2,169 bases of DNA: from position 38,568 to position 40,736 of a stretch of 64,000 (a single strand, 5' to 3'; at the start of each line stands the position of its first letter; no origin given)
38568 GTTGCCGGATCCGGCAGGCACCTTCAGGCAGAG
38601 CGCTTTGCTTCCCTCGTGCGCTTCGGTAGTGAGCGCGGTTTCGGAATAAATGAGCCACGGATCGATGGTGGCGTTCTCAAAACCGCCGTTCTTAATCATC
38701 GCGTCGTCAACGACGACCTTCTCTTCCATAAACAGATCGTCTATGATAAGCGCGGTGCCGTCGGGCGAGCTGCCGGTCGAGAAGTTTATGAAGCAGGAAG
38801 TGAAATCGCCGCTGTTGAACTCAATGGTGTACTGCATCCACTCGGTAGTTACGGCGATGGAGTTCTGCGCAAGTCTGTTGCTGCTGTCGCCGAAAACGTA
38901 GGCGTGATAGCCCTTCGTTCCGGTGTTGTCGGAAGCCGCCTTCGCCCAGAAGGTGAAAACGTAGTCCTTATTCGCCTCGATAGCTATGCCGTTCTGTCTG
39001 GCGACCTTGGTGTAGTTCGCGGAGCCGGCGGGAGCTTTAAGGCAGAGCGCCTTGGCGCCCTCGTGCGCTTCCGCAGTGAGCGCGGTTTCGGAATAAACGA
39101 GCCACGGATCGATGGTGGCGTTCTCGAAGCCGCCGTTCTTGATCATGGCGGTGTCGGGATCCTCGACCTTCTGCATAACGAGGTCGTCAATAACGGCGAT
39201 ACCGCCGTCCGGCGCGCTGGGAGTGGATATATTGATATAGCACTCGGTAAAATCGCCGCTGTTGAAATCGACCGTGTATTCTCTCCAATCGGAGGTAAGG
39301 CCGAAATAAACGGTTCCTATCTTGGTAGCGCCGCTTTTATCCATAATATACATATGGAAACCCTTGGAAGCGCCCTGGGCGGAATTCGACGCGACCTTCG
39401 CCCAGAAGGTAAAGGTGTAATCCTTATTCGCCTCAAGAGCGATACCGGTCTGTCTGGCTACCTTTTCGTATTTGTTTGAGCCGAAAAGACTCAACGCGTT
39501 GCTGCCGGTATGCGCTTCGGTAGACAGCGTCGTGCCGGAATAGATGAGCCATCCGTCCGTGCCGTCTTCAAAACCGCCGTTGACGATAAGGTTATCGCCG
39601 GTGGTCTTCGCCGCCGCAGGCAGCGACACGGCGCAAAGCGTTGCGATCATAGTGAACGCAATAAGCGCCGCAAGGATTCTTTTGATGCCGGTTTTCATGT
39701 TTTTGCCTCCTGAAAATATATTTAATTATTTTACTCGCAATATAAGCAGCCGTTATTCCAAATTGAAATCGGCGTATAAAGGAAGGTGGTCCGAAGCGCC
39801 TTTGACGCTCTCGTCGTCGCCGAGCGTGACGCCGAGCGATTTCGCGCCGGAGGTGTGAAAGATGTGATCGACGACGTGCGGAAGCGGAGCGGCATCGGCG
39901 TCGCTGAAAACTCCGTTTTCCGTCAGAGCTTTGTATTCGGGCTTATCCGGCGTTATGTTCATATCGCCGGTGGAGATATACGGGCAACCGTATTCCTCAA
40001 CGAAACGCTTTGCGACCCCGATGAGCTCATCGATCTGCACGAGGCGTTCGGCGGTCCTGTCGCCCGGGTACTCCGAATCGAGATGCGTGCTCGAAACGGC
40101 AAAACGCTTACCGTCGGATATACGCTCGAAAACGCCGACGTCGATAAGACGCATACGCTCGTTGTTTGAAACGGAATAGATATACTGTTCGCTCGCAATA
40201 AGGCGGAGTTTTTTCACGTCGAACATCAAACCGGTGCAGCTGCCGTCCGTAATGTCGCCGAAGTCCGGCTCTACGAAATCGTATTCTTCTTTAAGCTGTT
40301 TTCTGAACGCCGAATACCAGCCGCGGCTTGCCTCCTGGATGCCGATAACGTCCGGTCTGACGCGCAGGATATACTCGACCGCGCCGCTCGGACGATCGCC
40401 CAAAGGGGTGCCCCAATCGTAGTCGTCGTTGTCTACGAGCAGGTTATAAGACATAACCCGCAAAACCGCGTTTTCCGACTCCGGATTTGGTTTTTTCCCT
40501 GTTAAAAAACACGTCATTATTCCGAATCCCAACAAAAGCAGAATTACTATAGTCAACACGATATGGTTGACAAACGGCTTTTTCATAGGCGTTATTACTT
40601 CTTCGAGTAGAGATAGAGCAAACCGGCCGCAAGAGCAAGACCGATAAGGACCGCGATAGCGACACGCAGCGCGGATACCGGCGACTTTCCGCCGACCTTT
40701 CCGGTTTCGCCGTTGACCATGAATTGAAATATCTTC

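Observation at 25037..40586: One EEP catalytic core is deployed in three surface formats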

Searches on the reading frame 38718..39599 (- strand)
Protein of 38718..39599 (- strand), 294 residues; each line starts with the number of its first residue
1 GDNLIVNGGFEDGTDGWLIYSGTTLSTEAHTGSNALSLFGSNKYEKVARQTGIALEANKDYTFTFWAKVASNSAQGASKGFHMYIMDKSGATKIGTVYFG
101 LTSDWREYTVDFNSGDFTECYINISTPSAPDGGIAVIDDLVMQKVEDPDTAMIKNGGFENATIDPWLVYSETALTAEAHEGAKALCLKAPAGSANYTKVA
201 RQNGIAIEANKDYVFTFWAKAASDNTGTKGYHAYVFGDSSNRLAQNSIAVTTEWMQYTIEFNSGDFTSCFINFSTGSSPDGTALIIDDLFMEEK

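Call 43: search_solved_structures(query=window:38718-39599:-, max_evalue=1)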
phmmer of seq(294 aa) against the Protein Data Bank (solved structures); distinct sequences matched with E-value up to 1: 13.
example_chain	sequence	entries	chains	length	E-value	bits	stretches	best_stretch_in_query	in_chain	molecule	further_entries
1gu3_A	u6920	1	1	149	0.00011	25.2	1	182-262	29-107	ENDOGLUCANASE C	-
1ulo_A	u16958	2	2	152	0.00012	25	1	183-262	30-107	ENDOGLUCANASE C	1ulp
3jxs_A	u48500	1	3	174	0.00026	24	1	171-269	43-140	Xylanase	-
2zey_A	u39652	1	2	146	0.0008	22.4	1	3-265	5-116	S-layer associated multidomain endoglucanase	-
3oeb_A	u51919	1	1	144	0.00083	22.3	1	3-265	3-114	S-layer associated multidomain endoglucanase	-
3oea_A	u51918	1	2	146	0.00084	22.3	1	3-265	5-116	S-layer associated multidomain endoglucanase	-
2zew_A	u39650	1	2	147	0.00085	22.3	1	3-106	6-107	S-layer associated multidomain endoglucanase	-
2zex_A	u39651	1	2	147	0.00086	22.3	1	3-106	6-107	S-layer associated multidomain endoglucanase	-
1k42_A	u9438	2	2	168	0.0024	20.8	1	171-269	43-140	Xylanase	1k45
2zez_A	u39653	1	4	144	0.0038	20.1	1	2-114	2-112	S-layer associated multidomain endoglucanase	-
2y64_A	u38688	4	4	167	0.047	16.6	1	171-269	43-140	XYLANASE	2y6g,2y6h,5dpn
4bj0_A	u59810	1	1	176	0.054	16.4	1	171-269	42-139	XYLANASE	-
2y6j_A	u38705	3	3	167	0.064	16.1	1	171-269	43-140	XYLANASE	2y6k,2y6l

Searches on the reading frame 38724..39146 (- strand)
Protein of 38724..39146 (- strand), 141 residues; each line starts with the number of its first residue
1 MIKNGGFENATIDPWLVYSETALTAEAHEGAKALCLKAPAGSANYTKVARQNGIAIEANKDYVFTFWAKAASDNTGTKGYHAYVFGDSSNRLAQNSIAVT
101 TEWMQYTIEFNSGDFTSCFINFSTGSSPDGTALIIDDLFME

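Call 82: predict_structure(alignment_id=A5)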
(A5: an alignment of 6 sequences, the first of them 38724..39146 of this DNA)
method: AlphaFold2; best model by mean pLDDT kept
length: 141 residues; sequences in the alignment: 6
mean_pLDDT: 80.9   pTM: 0.78
mean pLDDT of the five models: 80.9, 79.1, 67.2, 66.7, 51.0
residues with pLDDT >= 90: 41; 70-90: 68; 50-70: 32; < 50: 0
segments of 3 or more residues with pLDDT < 50: none
pLDDT, mean of each block of 10 residues (from residue 1): 62 70 82 80 70 90 92 70 87 87 92 93 70 86 89
secondary structure, 60 per line:
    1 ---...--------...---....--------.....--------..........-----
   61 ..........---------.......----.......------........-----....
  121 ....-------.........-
elements in order: E15-17 E21-24 E33-37 E46-55 E61-70 E80-86 E91-97 E104-111 E117-124 E132-140

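Call 84: fold_search(model_id=the predicted structure, library=pdb)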
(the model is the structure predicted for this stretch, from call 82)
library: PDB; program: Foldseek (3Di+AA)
matches with E <= 10: 1866; with E <= 0.001: 153
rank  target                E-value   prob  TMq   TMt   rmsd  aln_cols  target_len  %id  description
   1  3jxs_A                3.1e-08  1.00  0.69  0.60   5.0       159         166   19  Crystal structure of XG34, an evolved xyloglucan binding CBM (released 2009-10-27)
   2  2y64_A                4.8e-08  1.00  0.73  0.62   4.7       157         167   20  Xylopentaose binding mutated (X-2 L110F) CBM4-2 Carbohydrate Binding Module from a Thermostable Rhodothermus marinus X (released 2012-03-07)
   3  2y6k_A                5.6e-08  1.00  0.73  0.63   4.7       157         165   20  Xylotetraose bound to X-2 engineered mutated CBM4-2 Carbohydrate Binding Module from a Thermostable Rhodothermus marin (released 2012-03-07)
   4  4bj0_A                7.7e-08  1.00  0.76  0.66   4.1       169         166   21  Xyloglucan binding module (CBM4-2 X2-L110F) in complex with branched xyloses (released 2014-04-23)
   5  6zps_AAA              1.4e-07  1.00  0.72  0.19   4.4       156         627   16  Structure of Unliganded MgGH51 a-L-Arabinofuranosidase Crystal Type 3 Collected at 2.75 A (released 2020-11-11)
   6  8ic1_A                1.8e-07  1.00  0.75  0.24   4.2       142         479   13  endo-alpha-D-arabinanase EndoMA1 D51N mutant from Microbacterium arabinogalactanolyticum in complex with arabinooligos (released 2023-08-16)
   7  1gu3_A                2.3e-07  1.00  0.68  0.67   3.3       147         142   26  CBM4 structure and function (released 2002-09-26)
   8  8hhv_A                2.4e-07  1.00  0.75  0.24   4.2       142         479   13  endo-alpha-D-arabinanase EndoMA1 from Microbacterium arabinogalactanolyticum (released 2023-08-16)
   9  1k42_MODEL_1_A        2.5e-07  1.00  0.70  0.61   4.3       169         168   21  The Solution Structure of the CBM4-2 Carbohydrate Binding Module from a Thermostable Rhodothermus marinus Xyla (released 2002-05-29)
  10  2y6j                  3.1e-07  1.00  0.72  0.61   5.1       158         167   21  X-2 engineered mutated CBM4-2 Carbohydrate Binding Module from a Thermostable Rhodothermus marinus Xylanase (released 2012-03-07)
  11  1ulo                  3.1e-07  1.00  0.69  0.64   4.2       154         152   26  N-TERMINAL CELLULOSE-BINDING DOMAIN FROM CELLULOMONAS FIMI BETA-1,4-GLUCANASE C, NMR, MINIMIZED AVERAGE STRUCTURE (released 1997-04-01)
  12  8xmz_A                3.3e-07  1.00  0.73  0.75   2.8       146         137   19  Crystal structure of a novel porphyran-binding carbohydrate binding module (released 2024-01-17)
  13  2zex_A                3.9e-07  1.00  0.74  0.71   3.6       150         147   21  Family 16 carbohydrate binding module (released 2008-03-04)
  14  2zey_A                3.9e-07  1.00  0.73  0.72   3.7       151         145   22  Family 16 carbohydrate binding module (released 2008-03-04)
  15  3oeb_A                4.1e-07  1.00  0.74  0.73   3.7       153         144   21  Crystal structure of the Q121E mutant of C.polysaccharolyticus CBM16-1 bound to mannopentaose (released 2010-08-25)
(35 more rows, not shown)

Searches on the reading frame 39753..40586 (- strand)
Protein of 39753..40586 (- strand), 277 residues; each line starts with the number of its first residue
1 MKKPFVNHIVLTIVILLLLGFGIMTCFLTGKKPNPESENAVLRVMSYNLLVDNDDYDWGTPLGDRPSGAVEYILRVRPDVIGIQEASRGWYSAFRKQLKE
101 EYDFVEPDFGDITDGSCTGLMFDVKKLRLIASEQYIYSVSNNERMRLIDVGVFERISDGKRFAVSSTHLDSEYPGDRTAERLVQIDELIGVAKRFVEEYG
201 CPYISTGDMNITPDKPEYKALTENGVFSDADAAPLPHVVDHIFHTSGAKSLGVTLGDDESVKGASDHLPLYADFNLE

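Call 3: search_protein_families(library=pfam, proteins=[window:39753-40586:-], max_evalue=0.01)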
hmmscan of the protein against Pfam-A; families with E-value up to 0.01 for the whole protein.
window:39753-40586:- (277 aa): 1 family
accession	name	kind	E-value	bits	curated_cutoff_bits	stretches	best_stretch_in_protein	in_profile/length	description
PF03372.29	Exo_endo_phos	-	2.9e-11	44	24.5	1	45-267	1-225/225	Endonuclease/Exonuclease/phosphatase family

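Call 4: search_protein_families(library=ncbifam, proteins=[window:39753-40586:-], max_evalue=0.01)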
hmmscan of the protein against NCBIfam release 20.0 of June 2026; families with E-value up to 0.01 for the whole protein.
window:39753-40586:- (277 aa): 0 families

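Call 7: search_solved_structures(query=window:39753-40586:-, max_evalue=1)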
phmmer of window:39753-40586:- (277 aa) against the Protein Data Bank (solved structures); distinct sequences matched with E-value up to 1: 20.
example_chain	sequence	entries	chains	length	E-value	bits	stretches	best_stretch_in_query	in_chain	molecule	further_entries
5j3p_A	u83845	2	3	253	0.00064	22.4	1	60-215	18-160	Tyrosyl-DNA phosphodiesterase 2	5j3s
4fpv_A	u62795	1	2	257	0.00073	22.3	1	37-197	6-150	Tyrosyl-DNA phosphodiesterase 2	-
5ino_A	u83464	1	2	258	0.00074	22.2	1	57-212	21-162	Tyrosyl-DNA phosphodiesterase 2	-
6ca4_A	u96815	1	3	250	0.00075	22.2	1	60-210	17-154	Tyrosyl-DNA phosphodiesterase 2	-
4f1h_B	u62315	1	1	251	0.0017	21.1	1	60-197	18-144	Tyrosyl-DNA phosphodiesterase 2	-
4f1h_A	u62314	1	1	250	0.002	20.8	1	60-197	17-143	Tyrosyl-DNA phosphodiesterase 2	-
3g6s_A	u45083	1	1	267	0.014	18.1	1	65-245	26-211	Putative endonuclease/exonuclease/phosphatase family protein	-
2osb_A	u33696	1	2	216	0.42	13.2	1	192-217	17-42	Adenylate kinase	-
3dkv_A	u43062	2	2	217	0.42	13.2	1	192-217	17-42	Adenylate kinase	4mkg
4qbf_A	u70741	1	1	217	0.42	13.2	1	192-217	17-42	Adenylate kinase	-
2eu8_A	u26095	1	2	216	0.58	12.7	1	193-217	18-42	Adenylate kinase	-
2ori_A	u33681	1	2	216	0.58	12.7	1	193-217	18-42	Adenylate kinase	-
1p3j_A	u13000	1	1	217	0.58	12.7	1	193-217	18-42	Adenylate kinase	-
5x6i_A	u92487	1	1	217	0.58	12.7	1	193-217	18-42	Adenylate kinase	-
2oo7_A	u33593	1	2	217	0.58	12.7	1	193-217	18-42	Adenylate kinase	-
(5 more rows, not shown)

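Call 11: find_homologous_proteins(query=window:39753-40586:-, max_evalue=0.001)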
Query window:39753-40586:- (277 aa): 19 proteins with E <= 0.001 among 955 candidates.
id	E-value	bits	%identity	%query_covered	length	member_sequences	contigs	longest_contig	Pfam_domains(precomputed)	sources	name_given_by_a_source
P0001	1.6e-184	630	100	100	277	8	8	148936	PF03372.30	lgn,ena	-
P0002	3.8e-154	530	83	99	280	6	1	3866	PF03372.30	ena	-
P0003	2.9e-150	517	80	100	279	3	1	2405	PF03372.30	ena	-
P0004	5.7e-148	510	82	100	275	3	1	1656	PF03372.30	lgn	-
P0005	3.2e-147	507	80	100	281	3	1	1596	PF03372.30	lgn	-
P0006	3.5e-144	497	77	100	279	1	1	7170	PF03372.30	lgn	-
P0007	1.1e-138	479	83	92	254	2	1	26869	PF03372.30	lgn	-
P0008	7.0e-111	388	71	87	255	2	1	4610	PF03372.30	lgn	-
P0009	2.6e-103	363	69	84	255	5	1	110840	PF03372.30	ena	-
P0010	1.1e-101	358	67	84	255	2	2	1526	PF03372.30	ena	-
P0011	3.9e-101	356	68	83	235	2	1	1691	PF03372.30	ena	-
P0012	1.4e-63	233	42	100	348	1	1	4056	PF00404.25,PF03372.30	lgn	-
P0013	4.3e-57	212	45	82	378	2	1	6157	PF00404.25,PF07523.19,PF03372.30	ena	-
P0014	4.0e-55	205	43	90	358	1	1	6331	PF00404.25,PF03372.30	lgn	-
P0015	3.5e-37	146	33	97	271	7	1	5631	PF03372.30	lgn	-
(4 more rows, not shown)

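Call 12: find_related_loci(query=window:39753-40586:-, collection=genome_contigs, flank=10000)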
Query window:39753-40586:- (277 aa) in genome_contigs; peptide patterns used: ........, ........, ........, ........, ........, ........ (x = any residue, [..] = any of these).
55 stretches matched a pattern; 2 encode a relative of the query (tblastn E <= 1e-3); 2 distinct loci.
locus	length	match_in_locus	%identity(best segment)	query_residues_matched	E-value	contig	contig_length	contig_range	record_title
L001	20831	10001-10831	85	1-277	2e-165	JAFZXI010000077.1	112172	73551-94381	MAG: Clostridia bacterium isolate RGIG8183 Water_buffalos_Rumen-3__c1201412, whole genome shotgun sequence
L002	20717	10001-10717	66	38-276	2e-107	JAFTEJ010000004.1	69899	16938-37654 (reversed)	MAG: Clostridia bacterium isolate RGIG3742 Goat_Rumen.Co__c64761, whole genome shotgun sequence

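Call 17: search_protein_families(library=pfam, proteins=[P0015], max_evalue=0.01)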
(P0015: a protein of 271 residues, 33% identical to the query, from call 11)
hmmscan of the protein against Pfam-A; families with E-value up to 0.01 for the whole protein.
P0015 (271 aa): 1 family
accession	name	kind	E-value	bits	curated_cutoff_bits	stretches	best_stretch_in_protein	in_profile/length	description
PF03372.29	Exo_endo_phos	-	1e-11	45.5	24.5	1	34-251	1-215/225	Endonuclease/Exonuclease/phosphatase family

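Call 39: find_encoding_contigs(protein=P0014, flank=6000, max_places=3)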
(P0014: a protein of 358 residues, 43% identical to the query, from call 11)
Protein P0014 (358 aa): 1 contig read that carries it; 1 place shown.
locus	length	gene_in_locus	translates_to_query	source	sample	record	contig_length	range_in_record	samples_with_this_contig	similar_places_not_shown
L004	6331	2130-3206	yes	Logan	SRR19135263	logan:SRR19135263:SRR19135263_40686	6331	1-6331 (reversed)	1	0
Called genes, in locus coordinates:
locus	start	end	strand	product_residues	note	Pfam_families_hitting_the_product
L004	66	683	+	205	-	PF13189:Cytidylate_kin2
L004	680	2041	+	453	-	PF03023:MurJ, PF01554:MatE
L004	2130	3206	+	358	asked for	PF03372:Exo_endo_phos, PF00404:Dockerin_1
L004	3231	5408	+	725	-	PF00330:Aconitase, PF00694:Aconitase_C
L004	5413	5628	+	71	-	-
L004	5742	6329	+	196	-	?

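Call 65: find_encoding_contigs(protein=P0015, flank=6000, max_places=2)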
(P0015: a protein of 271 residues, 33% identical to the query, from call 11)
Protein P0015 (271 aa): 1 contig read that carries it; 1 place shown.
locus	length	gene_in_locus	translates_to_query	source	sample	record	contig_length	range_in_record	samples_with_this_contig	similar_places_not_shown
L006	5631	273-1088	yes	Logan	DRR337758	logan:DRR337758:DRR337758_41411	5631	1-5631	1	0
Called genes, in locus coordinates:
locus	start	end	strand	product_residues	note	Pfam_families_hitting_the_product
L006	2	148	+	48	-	?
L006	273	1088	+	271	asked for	PF03372:Exo_endo_phos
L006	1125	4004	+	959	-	PF00404:Dockerin_1 (faint)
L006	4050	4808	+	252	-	PF03372:Exo_endo_phos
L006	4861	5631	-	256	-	?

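Call 66: search_protein_families(library=pfam, proteins=[L006:1125-4004:+, L006:4050-4808:+], max_evalue=0.01)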
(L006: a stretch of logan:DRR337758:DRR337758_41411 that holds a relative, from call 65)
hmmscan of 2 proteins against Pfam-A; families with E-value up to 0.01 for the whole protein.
L006:1125-4004:+ (959 aa): 2 families
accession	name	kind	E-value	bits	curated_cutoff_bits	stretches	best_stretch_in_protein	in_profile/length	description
PF00404.24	Dockerin_1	-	2e-05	25.1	22.9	1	900-950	2-52/57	Dockerin type I domain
PF00036.39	EF-hand_1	-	0.0067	16.3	25.4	0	934-952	9-27/29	EF hand domain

L006:4050-4808:+ (252 aa): 1 family
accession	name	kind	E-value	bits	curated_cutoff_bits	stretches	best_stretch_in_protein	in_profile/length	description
PF03372.29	Exo_endo_phos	-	3.4e-09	37.2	24.5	1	15-242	1-225/225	Endonuclease/Exonuclease/phosphatase family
